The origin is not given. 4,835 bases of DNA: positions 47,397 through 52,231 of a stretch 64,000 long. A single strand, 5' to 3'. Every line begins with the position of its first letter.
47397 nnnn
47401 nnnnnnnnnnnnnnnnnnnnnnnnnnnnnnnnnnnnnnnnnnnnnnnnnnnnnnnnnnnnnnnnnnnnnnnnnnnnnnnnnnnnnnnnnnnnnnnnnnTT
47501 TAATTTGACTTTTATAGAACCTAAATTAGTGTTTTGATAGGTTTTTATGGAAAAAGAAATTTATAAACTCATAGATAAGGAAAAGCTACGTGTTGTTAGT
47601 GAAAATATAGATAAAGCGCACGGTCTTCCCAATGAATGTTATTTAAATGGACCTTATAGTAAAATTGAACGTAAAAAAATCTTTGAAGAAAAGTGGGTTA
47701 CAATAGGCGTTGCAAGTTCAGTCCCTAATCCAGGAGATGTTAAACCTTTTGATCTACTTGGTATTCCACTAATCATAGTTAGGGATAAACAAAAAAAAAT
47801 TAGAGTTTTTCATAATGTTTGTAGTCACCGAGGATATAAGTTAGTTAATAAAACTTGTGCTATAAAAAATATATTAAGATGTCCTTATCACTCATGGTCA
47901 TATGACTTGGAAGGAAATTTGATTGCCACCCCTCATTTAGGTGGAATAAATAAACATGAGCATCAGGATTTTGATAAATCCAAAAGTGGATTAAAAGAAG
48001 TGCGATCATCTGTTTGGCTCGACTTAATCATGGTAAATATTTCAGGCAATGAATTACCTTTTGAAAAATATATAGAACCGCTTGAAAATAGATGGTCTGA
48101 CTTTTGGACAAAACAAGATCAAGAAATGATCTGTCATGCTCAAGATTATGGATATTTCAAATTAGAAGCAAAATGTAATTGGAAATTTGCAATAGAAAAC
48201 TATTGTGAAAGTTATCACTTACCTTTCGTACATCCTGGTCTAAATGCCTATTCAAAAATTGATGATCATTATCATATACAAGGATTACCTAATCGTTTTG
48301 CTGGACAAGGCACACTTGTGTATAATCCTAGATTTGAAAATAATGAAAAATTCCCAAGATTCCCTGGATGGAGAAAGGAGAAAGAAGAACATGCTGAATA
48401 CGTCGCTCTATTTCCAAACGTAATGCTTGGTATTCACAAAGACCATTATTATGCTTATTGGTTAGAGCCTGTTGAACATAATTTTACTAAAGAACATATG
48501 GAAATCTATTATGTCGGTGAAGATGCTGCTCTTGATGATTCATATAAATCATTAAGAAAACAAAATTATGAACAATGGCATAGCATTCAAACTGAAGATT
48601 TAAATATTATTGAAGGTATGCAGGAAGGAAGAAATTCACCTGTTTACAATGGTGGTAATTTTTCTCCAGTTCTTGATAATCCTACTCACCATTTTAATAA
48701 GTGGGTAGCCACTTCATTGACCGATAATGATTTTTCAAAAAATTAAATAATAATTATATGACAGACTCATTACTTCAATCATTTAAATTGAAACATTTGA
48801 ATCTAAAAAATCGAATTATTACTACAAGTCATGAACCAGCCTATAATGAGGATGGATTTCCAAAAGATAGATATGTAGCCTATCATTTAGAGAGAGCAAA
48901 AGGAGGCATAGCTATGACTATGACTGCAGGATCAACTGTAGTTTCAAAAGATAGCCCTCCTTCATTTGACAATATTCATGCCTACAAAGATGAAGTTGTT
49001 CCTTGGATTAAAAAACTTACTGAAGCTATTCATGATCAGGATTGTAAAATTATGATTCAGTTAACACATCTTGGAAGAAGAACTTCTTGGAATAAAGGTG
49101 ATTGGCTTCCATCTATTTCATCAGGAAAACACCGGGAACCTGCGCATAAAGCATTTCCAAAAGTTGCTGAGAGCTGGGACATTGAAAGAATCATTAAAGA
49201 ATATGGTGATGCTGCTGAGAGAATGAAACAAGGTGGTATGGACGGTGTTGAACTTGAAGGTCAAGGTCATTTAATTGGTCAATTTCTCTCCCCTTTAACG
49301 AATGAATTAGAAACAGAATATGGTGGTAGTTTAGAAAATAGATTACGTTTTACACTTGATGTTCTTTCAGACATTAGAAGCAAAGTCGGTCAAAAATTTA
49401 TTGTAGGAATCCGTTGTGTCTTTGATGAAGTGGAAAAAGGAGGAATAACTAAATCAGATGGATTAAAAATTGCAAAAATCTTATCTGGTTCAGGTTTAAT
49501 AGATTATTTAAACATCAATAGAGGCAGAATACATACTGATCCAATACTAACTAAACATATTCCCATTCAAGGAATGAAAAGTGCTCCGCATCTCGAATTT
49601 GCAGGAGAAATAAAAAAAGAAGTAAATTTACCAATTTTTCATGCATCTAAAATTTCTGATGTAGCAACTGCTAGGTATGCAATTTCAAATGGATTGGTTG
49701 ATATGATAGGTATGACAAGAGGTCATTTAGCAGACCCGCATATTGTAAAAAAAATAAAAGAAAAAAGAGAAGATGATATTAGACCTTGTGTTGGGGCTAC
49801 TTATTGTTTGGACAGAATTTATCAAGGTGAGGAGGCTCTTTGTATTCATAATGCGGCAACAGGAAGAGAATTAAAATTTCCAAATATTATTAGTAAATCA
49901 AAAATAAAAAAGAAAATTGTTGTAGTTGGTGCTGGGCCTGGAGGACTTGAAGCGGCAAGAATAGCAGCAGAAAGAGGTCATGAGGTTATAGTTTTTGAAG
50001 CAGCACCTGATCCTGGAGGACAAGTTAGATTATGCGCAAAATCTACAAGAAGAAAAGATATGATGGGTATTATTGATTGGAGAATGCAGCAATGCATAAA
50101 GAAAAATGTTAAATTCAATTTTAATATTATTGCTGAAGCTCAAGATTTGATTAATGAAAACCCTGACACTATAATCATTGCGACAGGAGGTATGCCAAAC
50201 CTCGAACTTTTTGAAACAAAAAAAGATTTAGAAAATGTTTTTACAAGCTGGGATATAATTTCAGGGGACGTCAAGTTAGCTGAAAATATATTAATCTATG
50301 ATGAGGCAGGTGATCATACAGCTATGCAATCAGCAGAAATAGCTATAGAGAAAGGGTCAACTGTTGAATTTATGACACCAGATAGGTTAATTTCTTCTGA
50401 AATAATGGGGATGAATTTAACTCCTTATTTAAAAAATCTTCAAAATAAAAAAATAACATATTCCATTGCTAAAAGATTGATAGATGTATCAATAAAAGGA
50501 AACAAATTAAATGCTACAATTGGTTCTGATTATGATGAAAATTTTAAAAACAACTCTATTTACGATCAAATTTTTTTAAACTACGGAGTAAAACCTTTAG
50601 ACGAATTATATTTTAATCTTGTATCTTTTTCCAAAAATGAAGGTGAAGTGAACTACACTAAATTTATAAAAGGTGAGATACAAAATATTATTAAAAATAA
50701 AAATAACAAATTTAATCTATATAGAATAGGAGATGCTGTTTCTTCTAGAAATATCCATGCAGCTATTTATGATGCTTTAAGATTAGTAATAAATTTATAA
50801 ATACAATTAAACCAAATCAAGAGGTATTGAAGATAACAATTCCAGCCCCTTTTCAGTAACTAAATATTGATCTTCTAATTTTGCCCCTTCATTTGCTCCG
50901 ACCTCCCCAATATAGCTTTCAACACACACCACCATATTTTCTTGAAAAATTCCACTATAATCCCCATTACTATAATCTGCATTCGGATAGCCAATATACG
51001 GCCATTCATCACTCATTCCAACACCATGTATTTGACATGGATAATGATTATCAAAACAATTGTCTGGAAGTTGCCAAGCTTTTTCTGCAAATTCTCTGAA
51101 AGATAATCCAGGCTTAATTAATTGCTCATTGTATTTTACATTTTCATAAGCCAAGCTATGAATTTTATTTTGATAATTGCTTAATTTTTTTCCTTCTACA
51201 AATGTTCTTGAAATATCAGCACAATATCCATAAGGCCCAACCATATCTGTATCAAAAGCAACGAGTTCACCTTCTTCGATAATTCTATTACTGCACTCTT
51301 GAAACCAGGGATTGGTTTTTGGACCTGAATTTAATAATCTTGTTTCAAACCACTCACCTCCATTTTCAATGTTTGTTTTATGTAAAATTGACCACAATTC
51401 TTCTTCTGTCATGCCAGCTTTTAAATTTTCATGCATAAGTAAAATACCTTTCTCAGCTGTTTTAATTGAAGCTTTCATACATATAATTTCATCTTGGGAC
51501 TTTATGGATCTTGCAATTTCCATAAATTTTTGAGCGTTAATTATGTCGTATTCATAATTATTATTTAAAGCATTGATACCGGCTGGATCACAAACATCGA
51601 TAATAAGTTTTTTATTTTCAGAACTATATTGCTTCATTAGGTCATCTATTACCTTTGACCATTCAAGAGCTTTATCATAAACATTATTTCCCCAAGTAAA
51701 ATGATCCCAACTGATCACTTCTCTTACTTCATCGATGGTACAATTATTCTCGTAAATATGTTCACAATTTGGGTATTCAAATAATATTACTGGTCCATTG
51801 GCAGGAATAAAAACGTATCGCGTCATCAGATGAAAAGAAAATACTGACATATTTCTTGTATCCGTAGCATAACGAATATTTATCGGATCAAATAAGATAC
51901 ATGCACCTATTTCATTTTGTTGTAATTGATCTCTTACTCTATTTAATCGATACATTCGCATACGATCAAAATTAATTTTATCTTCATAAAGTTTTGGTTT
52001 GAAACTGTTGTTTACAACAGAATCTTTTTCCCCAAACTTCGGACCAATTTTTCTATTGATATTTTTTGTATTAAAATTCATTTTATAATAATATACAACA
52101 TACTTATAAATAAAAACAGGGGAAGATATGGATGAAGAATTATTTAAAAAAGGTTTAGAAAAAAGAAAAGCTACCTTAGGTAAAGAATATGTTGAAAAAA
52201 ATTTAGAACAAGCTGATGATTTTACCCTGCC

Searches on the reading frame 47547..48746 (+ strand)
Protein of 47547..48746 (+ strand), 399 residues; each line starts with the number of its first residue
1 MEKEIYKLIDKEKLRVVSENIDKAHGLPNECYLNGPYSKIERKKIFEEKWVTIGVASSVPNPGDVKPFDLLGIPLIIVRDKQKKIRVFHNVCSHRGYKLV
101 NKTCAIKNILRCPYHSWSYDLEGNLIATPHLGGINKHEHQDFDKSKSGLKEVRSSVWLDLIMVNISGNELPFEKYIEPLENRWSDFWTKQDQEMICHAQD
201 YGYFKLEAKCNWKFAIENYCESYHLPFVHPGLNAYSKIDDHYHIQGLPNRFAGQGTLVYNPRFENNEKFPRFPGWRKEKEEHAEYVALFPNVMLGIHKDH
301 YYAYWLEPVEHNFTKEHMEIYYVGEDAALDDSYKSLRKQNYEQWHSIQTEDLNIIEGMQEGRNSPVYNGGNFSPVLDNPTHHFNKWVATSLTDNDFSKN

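Call 8: search_protein_families(library=ncbifam, proteins=[window:47547-48746:+], max_evalue=0.00001)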
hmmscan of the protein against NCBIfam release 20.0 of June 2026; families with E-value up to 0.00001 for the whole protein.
window:47547-48746:+ (399 aa): 5 families
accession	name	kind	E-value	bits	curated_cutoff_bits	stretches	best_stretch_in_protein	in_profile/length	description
NF058607.1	GlBtMonoOxGbcA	equivalog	3.5e-35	121.2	670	1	20-240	26-234/420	glycine betaine monooxygenase oxygenase subunit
NF042946.1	3PPDioc_HcaE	equivalog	7.3e-23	81.3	830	1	31-230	20-215/450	3-phenylpropionate/cinnamic acid dioxygenase subunit alpha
NF041684.1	ant_diox_AndAc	equivalog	2.2e-22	79.2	750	1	39-229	35-222/418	anthranilate 1,2-dioxygenase large subunit AndAc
TIGR03229.1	benzo_1_2_benA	equivalog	1.4e-17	63.7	780.95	1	39-232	28-218/433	benzoate 1,2-dioxygenase large subunit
TIGR03228.1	anthran_1_2_A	equivalog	1.6e-17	63.3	671.9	1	39-230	28-214/438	anthranilate 1,2-dioxygenase large subunit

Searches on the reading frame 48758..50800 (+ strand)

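Call 8: search_protein_families(library=ncbifam, proteins=[window:48758-50800:+], max_evalue=0.00001)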
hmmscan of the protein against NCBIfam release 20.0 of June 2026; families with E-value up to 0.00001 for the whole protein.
window:48758-50800:+ (680 aa): 21 families
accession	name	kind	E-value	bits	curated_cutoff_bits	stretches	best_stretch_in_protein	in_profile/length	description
TIGR03997.1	mycofact_OYE_2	equivalog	9e-140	467.1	793.15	1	5-676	2-641/645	mycofactocin system FadH/OYE family oxidoreductase 2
NF041087.1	bile_acid_BaiCD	equivalog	3.1e-89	299.8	825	1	4-578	3-571/642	bile acid Fe-S flavoenzyme BaiCD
NF045599.1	bili_reduct_long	exception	2.4e-88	297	750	1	5-588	1-580/641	bilirubin reductase, long form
TIGR03996.1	mycofact_OYE_1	hypoth_equivalog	2.9e-62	211.1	627.9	1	16-585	13-576/633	mycofactocin system FadH/OYE family oxidoreductase 1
NF045592.1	bili_reduct_N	equivalog_domain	4.2e-46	157.7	425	1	5-365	2-363/363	bilirubin reductase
NF006101.0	PRK08255.1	equivalog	1.2e-42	146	1078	1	4-330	398-727/768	bifunctional salicylyl-CoA 5-hydroxylase/oxidoreductase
NF010047.0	PRK13523.1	equivalog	8.5e-41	140.1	431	1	2-341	2-328/339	NADPH dehydrogenase NamA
NF007899.0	PRK10605.1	subfamily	7e-24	84.7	403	1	3-338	4-342/365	N-ethylmaleimide reductase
TIGR01316.1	gltA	equivalog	2.3e-12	46.5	471.75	1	382-501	131-251/449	NADPH-dependent glutamate synthase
NF009410.0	PRK12771.1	subfamily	6.8e-11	41.4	516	1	367-500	123-255/566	NAD(P)-binding protein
TIGR01317.1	GOGAT_sm_gam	subfamily_domain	2e-10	40.2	447.7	1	378-589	137-350/485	glutamate synthase small subunit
NF009414.0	PRK12778.1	equivalog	4.1e-10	38.6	1103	1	379-484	426-534/752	bifunctional dihydroorotate dehydrogenase B NAD binding subunit/NADPH-dependent glutamate synthase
NF009409.0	PRK12770.1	subfamily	3.3e-09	36.3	343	1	380-431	14-65/360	putative glutamate synthase subunit beta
NF009454.0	PRK12814.1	equivalog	9.3e-09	34.2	916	1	380-499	189-309/657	putative NADPH-dependent glutamate synthase small subunit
NF010590.0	PRK13984.1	equivalog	1.6e-08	33.2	946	1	377-477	279-382/611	putative oxidoreductase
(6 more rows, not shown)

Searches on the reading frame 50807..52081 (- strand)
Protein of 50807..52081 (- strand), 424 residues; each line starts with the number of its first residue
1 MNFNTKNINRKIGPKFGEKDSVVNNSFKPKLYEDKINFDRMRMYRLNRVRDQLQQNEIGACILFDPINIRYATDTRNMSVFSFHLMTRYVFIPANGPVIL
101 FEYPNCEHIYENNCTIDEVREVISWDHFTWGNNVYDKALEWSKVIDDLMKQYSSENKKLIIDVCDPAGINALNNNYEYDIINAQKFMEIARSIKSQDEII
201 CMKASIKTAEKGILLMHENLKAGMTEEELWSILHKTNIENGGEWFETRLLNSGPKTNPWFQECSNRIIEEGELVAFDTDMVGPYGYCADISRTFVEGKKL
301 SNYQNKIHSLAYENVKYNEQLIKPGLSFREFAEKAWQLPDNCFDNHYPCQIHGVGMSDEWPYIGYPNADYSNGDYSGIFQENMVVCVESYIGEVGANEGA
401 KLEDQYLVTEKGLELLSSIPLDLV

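Call 8: search_protein_families(library=ncbifam, proteins=[window:50807-52081:-], max_evalue=0.00001)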
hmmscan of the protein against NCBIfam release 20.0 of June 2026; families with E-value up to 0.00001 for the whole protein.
window:50807-52081:- (424 aa): 10 families
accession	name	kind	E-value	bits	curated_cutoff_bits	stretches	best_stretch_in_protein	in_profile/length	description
NF043017.1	DimsulpropLyDddP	equivalog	8.5e-107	357.7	600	1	37-422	50-439/443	dimethylsulfonioproprionate lyase DddP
NF040821.1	dipep_PepQ_Arch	equivalog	2.8e-14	52.9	630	1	181-417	110-339/346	Xaa-Pro dipeptidase PepQ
NF038259.1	ectoine_DoeA_2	exception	1.8e-12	46.7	575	1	180-333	140-292/386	ectoine hydrolase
NF011720.0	PRK15173.1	subfamily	2.8e-11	43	420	1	148-424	67-340/343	peptidase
NF011173.0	PRK14575.1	equivalog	3e-11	42.9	850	1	147-424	129-403/406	putative peptidase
NF007310.0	PRK09795.1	equivalog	4.6e-11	42.1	393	1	187-421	121-353/361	aminopeptidase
NF011174.0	PRK14576.1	subfamily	2e-09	36.8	487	1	184-423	168-401/405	putative endopeptidase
NF008131.0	PRK10879.1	equivalog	2.1e-07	30.1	465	1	186-335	166-315/438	Xaa-Pro aminopeptidase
TIGR00500.1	met_pdase_I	equivalog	1.8e-06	27.6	171.35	0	265-409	81-220/247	type I methionyl aminopeptidase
NF010133.0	PRK13607.1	equivalog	6.5e-06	25.2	339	0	284-335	252-301/443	Xaa-Pro dipeptidase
